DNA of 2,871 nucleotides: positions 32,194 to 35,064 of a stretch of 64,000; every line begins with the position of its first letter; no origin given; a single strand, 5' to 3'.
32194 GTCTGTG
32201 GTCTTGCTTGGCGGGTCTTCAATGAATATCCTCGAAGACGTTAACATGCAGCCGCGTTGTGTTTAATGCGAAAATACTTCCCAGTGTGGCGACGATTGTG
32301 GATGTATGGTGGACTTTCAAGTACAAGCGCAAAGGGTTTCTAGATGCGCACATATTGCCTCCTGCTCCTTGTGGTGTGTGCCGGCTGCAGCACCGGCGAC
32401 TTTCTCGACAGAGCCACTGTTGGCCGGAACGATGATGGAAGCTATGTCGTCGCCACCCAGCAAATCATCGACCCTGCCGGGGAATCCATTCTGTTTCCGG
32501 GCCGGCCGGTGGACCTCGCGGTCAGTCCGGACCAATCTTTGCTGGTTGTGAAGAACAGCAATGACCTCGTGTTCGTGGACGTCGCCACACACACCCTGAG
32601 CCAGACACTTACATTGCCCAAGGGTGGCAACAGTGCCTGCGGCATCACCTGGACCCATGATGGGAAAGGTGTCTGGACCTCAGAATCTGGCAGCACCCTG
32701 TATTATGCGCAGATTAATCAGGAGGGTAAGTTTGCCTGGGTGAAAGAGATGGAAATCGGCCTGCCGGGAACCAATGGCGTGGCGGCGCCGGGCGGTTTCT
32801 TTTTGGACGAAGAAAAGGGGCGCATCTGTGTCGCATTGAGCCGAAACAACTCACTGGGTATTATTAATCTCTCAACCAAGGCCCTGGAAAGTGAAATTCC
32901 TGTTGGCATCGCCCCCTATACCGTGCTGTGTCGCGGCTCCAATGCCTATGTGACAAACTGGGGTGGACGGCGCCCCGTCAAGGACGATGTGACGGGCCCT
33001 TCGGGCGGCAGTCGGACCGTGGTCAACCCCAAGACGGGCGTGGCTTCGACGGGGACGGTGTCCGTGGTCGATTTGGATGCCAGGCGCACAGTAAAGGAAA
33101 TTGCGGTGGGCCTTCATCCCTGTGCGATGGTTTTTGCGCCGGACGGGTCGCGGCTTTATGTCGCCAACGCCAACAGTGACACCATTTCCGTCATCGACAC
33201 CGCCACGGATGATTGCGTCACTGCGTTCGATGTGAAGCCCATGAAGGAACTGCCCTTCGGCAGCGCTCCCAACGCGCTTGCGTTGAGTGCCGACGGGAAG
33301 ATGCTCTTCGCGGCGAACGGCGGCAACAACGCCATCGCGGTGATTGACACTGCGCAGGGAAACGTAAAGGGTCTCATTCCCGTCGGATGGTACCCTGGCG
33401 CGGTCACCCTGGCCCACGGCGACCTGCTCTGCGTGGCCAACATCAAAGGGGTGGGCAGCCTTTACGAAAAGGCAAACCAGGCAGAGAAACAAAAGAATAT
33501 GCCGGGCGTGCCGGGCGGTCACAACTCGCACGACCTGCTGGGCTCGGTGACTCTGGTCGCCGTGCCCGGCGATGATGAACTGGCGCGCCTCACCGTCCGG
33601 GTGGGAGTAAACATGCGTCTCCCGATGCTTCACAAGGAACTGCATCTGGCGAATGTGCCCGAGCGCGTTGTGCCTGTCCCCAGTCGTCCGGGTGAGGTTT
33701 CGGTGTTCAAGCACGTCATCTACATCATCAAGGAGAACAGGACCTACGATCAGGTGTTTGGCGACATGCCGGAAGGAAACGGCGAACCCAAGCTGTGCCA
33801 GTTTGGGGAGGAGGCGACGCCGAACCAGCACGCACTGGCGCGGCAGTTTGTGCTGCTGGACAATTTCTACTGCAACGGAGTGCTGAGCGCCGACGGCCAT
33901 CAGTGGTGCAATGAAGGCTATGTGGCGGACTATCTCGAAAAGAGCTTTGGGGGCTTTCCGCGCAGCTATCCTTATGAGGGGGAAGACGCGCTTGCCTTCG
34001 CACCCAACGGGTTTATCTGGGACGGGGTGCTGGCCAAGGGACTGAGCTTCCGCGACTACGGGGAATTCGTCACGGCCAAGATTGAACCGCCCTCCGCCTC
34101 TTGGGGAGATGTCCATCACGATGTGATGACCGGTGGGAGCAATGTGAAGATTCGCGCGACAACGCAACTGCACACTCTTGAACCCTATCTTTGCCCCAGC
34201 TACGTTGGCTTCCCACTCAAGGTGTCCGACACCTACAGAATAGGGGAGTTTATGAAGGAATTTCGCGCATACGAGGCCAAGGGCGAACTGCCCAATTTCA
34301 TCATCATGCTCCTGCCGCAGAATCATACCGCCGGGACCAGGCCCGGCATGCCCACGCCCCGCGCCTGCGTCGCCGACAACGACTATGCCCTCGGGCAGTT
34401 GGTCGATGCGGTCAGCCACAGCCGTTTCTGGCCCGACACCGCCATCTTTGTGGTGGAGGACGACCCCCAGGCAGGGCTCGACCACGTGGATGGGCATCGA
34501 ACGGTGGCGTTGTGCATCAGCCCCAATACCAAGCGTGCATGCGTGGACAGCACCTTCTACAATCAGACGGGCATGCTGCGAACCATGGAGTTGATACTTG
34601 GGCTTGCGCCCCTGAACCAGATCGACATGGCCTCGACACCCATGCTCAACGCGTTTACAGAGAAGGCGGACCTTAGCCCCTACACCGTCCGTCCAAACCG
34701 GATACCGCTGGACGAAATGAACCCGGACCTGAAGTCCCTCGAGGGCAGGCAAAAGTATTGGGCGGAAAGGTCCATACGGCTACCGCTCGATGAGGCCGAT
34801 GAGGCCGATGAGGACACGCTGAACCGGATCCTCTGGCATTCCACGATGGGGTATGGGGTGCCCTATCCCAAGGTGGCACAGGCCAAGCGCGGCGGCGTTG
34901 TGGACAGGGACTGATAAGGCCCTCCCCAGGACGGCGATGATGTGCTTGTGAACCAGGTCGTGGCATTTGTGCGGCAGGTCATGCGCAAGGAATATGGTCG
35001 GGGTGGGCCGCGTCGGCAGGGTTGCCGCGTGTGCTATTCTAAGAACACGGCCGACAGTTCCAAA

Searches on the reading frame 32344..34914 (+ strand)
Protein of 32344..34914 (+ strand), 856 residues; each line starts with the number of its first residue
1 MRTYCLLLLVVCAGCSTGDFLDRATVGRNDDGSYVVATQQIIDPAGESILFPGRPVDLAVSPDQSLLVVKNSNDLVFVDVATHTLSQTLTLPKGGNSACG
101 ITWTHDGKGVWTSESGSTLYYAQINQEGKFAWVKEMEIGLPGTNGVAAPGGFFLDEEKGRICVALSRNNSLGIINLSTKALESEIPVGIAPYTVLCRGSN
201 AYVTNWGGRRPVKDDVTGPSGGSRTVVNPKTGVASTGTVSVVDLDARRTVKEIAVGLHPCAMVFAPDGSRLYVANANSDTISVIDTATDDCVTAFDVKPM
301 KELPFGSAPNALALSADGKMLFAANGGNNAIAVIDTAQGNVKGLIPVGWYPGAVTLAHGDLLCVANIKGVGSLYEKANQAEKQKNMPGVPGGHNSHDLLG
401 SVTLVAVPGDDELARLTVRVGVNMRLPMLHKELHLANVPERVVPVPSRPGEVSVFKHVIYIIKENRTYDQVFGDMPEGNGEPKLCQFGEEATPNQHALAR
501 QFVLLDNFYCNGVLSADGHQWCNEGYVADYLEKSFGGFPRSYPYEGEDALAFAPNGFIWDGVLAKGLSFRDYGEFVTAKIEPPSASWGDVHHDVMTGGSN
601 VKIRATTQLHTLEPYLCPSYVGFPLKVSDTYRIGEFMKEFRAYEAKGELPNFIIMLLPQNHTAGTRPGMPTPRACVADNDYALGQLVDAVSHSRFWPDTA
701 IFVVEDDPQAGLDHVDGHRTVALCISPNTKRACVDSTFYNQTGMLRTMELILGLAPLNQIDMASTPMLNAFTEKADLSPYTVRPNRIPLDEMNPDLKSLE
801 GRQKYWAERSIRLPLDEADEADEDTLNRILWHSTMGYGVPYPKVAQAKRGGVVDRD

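Call 77: search_protein_families(library=ncbifam, proteins=[window:32344-34914:+], max_evalue=0.00001)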
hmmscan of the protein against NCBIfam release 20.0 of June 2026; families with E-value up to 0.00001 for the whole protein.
window:32344-34914:+ (856 aa): 10 families
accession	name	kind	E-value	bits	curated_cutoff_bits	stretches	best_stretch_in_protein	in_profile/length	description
TIGR02276.1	beta_rpt_yvtn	repeat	1.5e-25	88.9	27.85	2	266-289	1-24/42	beta-propeller repeat protein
TIGR03866.1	PQQ_ABC_repeats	subfamily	1.7e-24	86.4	287.3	1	237-357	21-133/310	PQQ-dependent catabolism-associated beta-propeller protein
NF052340.1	hydrazine_beta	equivalog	2.2e-18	66.5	560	1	234-346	52-158/372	hydrazine synthase subunit beta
NF052342.1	hydrazine_BC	exception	1.6e-14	53.1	1250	1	234-295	58-119/690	hydrazine synthase subunit beta-gamma fusion subunit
NF052460.1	L-NosZ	equivalog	6.1e-10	38.2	700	1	238-369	155-278/480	clade III lactonase-type nitrous-oxide reductase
NF052280.1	7_blade_YncE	equivalog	2.9e-09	36.2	400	1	238-324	239-316/338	7-bladed beta-propeller protein YncE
NF038117.1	choice_anch_I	subfamily_domain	4.3e-09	35.7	300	1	227-348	66-216/458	choice-of-anchor I family protein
TIGR03397.1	acid_phos_Burk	subfamily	1.8e-08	34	362.75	0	674-765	363-463/483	acid phosphatase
NF048007.1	MmpL3Stblzr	equivalog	4.2e-08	32.7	600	0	211-298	225-307/366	MmpL3/TtfA transport complex stabilizer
TIGR03907.1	QH_beta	equivalog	3.2e-06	26.5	223.2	0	236-324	10-98/338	quinohemoprotein amine dehydrogenase subunit beta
